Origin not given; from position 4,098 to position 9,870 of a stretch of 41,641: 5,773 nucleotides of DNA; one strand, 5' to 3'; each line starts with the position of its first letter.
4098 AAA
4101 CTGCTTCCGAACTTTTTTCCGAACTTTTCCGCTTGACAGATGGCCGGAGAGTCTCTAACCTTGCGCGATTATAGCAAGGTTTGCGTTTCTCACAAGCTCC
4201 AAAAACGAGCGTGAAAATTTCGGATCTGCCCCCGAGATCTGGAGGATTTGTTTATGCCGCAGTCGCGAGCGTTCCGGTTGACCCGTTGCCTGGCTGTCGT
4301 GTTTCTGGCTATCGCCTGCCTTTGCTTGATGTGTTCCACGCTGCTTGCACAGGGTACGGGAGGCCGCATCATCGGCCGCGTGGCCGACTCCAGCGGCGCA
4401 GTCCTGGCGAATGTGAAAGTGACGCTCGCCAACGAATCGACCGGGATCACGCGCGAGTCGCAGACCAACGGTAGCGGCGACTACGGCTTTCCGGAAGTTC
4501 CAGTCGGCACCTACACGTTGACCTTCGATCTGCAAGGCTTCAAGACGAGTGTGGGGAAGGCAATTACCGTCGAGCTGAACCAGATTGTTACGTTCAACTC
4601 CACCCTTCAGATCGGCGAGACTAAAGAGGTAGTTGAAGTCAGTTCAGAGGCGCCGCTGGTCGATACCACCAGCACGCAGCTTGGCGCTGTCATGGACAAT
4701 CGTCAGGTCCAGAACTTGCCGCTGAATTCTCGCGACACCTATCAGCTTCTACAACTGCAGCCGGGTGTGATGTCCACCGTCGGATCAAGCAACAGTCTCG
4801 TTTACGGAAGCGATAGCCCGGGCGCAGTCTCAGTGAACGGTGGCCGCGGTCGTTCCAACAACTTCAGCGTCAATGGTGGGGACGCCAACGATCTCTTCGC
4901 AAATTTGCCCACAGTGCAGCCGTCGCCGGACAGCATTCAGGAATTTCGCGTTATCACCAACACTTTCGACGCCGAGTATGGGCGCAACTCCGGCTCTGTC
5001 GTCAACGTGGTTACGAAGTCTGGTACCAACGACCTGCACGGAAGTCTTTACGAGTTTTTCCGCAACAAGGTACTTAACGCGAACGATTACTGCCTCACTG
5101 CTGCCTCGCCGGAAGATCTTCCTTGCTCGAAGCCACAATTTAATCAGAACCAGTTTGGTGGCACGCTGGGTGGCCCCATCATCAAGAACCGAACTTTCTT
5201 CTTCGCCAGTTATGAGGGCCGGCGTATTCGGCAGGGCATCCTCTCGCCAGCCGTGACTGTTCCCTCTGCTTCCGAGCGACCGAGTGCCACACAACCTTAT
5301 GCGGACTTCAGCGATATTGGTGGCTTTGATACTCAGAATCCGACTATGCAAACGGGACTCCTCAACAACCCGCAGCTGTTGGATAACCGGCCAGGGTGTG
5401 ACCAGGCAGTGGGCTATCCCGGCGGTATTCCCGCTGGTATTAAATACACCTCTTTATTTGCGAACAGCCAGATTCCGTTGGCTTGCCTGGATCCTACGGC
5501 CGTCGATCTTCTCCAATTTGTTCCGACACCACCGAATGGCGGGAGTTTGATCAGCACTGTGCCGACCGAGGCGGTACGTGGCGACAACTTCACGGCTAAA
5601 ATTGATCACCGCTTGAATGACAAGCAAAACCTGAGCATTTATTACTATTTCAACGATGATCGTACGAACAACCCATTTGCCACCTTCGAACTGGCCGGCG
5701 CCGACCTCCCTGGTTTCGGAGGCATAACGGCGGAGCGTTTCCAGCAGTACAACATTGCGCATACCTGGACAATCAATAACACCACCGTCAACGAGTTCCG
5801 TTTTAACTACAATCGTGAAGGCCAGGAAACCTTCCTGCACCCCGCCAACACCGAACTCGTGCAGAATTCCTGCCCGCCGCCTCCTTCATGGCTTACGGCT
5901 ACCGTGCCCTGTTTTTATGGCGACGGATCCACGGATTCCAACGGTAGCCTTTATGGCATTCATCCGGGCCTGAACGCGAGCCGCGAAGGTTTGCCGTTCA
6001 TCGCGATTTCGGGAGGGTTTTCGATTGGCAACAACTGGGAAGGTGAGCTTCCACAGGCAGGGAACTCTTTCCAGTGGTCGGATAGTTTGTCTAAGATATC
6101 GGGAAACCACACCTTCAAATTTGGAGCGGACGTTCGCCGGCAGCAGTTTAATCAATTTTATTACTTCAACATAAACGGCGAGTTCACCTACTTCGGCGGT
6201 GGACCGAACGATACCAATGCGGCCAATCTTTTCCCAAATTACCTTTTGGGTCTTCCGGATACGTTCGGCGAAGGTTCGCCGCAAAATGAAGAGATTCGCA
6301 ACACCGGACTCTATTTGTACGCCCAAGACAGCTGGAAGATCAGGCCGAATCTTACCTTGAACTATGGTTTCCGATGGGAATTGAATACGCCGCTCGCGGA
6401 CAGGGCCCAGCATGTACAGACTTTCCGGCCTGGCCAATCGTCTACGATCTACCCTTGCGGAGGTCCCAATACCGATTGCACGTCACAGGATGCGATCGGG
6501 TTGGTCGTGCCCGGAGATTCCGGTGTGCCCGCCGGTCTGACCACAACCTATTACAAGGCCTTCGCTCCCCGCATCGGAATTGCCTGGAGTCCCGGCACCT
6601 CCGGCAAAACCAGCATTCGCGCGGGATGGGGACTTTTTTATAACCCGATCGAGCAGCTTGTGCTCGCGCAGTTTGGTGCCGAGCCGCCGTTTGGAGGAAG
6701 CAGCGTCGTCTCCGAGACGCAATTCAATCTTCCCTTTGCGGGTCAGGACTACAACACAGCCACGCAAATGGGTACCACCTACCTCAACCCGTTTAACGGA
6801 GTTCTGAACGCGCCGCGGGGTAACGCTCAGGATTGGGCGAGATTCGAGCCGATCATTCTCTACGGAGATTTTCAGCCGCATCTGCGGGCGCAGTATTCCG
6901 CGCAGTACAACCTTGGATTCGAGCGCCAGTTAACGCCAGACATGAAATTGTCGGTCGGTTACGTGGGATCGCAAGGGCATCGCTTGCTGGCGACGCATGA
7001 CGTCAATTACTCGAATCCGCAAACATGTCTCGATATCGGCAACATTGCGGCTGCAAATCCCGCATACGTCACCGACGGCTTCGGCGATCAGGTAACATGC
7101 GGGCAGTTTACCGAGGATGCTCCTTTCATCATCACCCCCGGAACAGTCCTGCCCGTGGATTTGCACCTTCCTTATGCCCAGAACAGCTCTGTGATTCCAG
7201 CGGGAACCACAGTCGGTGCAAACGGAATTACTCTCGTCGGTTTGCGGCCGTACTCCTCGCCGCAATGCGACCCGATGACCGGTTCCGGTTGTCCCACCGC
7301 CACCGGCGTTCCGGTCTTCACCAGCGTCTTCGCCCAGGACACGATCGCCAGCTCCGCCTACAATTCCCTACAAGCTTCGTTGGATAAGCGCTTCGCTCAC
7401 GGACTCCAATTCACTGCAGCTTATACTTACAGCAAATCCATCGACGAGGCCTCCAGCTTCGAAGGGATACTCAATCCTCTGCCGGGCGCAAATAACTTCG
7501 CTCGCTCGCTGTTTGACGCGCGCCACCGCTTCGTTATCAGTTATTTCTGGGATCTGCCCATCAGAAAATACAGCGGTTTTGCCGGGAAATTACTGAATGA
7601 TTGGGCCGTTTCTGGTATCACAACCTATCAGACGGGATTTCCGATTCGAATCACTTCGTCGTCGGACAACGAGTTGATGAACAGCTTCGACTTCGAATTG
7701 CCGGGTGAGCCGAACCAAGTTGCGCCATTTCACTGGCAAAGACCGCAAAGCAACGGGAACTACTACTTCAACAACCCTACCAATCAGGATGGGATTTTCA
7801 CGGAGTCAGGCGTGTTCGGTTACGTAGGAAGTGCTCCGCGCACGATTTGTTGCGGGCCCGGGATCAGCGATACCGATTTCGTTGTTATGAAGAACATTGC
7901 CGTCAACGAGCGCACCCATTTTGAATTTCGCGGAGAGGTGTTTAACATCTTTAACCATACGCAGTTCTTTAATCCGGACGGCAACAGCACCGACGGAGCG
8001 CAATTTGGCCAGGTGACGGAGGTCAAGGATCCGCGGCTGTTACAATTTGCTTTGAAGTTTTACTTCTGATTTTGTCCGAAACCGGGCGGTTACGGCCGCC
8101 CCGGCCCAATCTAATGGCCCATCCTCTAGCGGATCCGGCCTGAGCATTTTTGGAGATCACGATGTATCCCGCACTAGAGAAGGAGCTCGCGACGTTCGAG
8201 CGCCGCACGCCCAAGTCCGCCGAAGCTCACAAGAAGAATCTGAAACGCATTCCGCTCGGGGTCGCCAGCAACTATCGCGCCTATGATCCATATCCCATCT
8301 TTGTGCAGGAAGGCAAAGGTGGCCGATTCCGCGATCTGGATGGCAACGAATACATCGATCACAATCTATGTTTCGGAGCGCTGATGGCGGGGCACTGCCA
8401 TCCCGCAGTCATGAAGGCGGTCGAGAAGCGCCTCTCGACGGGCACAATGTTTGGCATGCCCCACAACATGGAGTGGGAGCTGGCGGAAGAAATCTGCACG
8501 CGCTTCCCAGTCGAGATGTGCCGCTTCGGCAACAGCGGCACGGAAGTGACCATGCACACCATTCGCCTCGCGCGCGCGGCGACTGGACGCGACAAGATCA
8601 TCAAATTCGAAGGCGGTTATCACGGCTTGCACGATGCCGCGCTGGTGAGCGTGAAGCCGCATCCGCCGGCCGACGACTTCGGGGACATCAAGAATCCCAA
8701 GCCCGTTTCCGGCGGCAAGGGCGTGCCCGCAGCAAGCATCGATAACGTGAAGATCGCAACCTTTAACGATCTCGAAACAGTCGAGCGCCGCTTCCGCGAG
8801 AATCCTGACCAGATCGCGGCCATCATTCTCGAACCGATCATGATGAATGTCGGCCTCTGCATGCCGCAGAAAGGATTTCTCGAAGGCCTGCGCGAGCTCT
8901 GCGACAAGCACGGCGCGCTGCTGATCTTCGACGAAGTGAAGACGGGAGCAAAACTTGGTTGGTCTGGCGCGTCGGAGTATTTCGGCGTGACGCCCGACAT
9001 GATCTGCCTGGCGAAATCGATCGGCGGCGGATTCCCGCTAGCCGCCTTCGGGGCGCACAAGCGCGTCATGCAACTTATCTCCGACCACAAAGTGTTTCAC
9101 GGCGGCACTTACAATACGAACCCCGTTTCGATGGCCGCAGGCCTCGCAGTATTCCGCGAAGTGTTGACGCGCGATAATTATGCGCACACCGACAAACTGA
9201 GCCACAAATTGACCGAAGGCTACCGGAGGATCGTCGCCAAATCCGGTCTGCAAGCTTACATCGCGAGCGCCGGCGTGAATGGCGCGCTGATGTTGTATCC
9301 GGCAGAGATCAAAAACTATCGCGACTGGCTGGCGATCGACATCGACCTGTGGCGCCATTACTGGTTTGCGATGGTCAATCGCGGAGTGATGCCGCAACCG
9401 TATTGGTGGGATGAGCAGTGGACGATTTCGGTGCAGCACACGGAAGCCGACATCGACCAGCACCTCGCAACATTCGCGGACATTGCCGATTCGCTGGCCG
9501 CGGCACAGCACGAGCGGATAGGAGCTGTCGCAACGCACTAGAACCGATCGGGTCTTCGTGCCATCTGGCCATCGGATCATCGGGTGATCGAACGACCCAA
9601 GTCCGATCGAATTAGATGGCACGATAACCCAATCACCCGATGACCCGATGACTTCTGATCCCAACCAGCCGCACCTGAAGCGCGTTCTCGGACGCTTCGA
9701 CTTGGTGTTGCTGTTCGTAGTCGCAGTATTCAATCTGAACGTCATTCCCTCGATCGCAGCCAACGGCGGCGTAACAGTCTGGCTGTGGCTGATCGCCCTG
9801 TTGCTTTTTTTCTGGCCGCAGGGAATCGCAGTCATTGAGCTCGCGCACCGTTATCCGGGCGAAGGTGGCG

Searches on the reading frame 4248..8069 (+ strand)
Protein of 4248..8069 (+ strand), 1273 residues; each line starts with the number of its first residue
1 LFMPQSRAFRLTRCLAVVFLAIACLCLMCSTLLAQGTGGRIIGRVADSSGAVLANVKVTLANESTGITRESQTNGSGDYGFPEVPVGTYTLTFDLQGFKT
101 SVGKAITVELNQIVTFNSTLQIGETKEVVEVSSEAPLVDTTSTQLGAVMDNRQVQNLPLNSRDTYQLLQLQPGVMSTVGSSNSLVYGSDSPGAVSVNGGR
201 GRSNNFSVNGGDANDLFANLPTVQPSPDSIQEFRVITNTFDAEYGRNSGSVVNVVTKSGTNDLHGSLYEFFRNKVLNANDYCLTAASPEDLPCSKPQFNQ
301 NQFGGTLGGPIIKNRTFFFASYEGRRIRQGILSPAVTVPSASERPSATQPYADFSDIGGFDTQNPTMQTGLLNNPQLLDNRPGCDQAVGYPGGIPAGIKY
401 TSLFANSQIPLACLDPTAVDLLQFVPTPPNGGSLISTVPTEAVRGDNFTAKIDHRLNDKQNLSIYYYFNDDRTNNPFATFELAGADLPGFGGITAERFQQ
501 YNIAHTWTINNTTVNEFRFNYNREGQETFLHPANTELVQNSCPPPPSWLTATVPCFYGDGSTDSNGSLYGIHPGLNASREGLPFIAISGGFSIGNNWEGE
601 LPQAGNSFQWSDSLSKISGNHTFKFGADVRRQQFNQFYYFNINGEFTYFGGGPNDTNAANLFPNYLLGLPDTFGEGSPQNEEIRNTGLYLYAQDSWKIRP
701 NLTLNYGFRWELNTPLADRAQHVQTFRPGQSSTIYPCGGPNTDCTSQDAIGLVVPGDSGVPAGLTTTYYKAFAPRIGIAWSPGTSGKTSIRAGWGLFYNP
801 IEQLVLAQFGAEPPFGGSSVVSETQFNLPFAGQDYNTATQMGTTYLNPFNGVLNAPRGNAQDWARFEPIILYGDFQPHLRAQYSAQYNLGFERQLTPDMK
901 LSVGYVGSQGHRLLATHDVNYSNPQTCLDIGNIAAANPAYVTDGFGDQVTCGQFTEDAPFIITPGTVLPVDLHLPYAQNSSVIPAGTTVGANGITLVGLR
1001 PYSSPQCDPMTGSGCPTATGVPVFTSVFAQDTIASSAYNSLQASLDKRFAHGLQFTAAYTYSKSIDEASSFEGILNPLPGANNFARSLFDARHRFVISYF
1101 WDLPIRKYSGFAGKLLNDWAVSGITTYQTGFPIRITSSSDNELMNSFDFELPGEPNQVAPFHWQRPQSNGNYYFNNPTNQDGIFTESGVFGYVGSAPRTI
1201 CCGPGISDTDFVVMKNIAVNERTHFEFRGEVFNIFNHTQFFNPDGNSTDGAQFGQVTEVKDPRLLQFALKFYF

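Call 6: search_protein_families(library=pfam, proteins=[window:4248-8069:+])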
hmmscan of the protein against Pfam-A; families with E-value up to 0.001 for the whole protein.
window:4248-8069:+ (1273 aa): 4 families
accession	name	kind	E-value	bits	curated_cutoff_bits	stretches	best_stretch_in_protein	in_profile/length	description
PF25183.1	OMP_b-brl_4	-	9.3e-192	640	30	1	255-1266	1-838/838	Outer membrane beta barrel domain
PF13620.12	CarboxypepD_reg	-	8.5e-19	68.1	32.3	1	41-121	2-82/82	Carboxypeptidase regulatory-like domain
PF13715.12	CarbopepD_reg_2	-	8e-06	26.2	32.2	1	42-128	2-86/88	CarboxypepD_reg-like domain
PF17210.9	SdrD_B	-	0.00023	21.8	29.7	1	47-95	18-66/112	SdrD B-like domain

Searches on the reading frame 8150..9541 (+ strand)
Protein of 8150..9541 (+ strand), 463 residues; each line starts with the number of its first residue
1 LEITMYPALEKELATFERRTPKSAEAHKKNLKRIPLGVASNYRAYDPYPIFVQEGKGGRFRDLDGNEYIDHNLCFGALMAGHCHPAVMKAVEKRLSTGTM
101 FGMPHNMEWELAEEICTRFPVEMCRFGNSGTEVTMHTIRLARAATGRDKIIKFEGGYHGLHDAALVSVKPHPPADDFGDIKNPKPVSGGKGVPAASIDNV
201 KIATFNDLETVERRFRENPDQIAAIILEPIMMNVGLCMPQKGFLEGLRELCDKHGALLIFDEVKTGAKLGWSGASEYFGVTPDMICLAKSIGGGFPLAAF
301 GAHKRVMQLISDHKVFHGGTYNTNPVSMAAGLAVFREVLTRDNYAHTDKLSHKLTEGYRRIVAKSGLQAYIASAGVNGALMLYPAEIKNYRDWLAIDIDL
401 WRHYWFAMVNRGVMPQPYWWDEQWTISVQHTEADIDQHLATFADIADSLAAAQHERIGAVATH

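Call 6: search_protein_families(library=pfam, proteins=[window:8150-9541:+])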
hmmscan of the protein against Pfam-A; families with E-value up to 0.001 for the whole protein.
window:8150-9541:+ (463 aa): 1 family
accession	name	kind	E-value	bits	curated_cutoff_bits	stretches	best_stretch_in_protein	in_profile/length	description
PF00202.27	Aminotran_3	-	2.5e-69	234.4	30.5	1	43-375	4-343/403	Aminotransferase class-III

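Call 76: search_protein_families(library=ncbifam, proteins=[window:8150-9541:+], max_evalue=1e-10)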
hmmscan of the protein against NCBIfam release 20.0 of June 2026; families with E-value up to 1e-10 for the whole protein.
window:8150-9541:+ (463 aa): 68 families (the best 25 are shown)
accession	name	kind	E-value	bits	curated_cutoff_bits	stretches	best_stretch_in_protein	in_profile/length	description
NF000818.0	PRK00062.1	subfamily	8.9e-119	397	398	1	21-448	4-426/429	glutamate-1-semialdehyde 2,1-aminomutase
NF041362.1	GntE_guanitoxin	equivalog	5.1e-118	394.3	525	1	19-439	4-426/426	guanitoxin biosynthesis PLP-dependent transaminase GntE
TIGR00713.1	hemL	equivalog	3.4e-111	371.9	527.3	1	22-447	1-421/423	glutamate-1-semialdehyde 2,1-aminomutase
NF009055.0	PRK12389.1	equivalog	6.9e-92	308.3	637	1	21-444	4-423/431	glutamate-1-semialdehyde 2,1-aminomutase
NF005453.0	PRK07046.1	subfamily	1.2e-74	251.6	425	1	9-450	16-452/453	transaminase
NF001864.0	PRK00615.1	equivalog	4.4e-63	213.3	706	1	24-436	8-416/433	glutamate-1-semialdehyde aminotransferase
NF004856.0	PRK06209.1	equivalog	1.5e-59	201.7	486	1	15-440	3-407/450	glutamate-1-semialdehyde 2,1-aminomutase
NF005993.0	PRK08117.1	subfamily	7.1e-53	179.7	574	1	50-356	27-341/433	aspartate aminotransferase family protein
NF004426.0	PRK05769.1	equivalog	3.6e-52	177.6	552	1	38-362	28-359/441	acetyl ornithine aminotransferase family protein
TIGR00707.1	argD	subfamily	1.5e-51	175.4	410.05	1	44-366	5-314/381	acetylornithine/succinylornithine family transaminase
NF002874.0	PRK03244.1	equivalog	1.4e-49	168.9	457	1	44-360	21-321/399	acetylornithine transaminase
NF049976.1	AmadipTransam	equivalog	6.4e-49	167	650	1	48-371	14-338/416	2-aminoadipate transaminase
NF005985.0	PRK08088.1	equivalog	1.4e-47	162.4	713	1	48-367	23-344/426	4-aminobutyrate--2-oxoglutarate transaminase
NF005272.0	PRK06777.1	equivalog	6.5e-47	160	725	1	52-368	26-344/421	4-aminobutyrate--2-oxoglutarate transaminase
NF002325.0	PRK01278.1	subfamily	1.2e-46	159.1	372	1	42-364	7-317/395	acetylornithine transaminase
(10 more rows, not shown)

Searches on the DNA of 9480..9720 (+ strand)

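Call 31: search_rna_families(source=window, start=9480, end=9720, threshold=evalue, max_evalue=10)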
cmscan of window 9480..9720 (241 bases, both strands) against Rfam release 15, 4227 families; matches with E-value up to 10: 2.
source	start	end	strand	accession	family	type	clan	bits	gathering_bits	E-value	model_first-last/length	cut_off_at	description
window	9567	9653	-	RF03771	mir-341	Gene; miRNA;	-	20.2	90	0.055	15-82/96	no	mir-341 microRNA precursor family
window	9588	9613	-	RF01668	P10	Gene; sRNA;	-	12.1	37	3.2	44-69/72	no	Pseudomonas sRNA P10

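Call 56: search_dna_similar(query=window:9542-9660:+, collection=plasmids, mode=distant, max_evalue=0.1, max_rows=30)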
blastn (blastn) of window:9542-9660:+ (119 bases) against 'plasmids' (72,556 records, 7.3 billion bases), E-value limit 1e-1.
Records with a match: 1; places in all: 1; records where one place covers at least 80% of the query: 0.
Best place of each record, by identity: 80-90% 1.
By first word of the organism name: Rhizobium 1.
By predicted mobility (MOB-suite, as given by PLSDB): non-mobilizable 1.
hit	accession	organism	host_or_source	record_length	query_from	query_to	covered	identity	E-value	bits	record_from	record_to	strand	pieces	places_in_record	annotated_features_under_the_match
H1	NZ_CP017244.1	Rhizobium etli 8C-3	Phaseolus vulgaris,cell culture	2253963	3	42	34%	85.4%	3e-2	45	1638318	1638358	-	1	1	record has no annotation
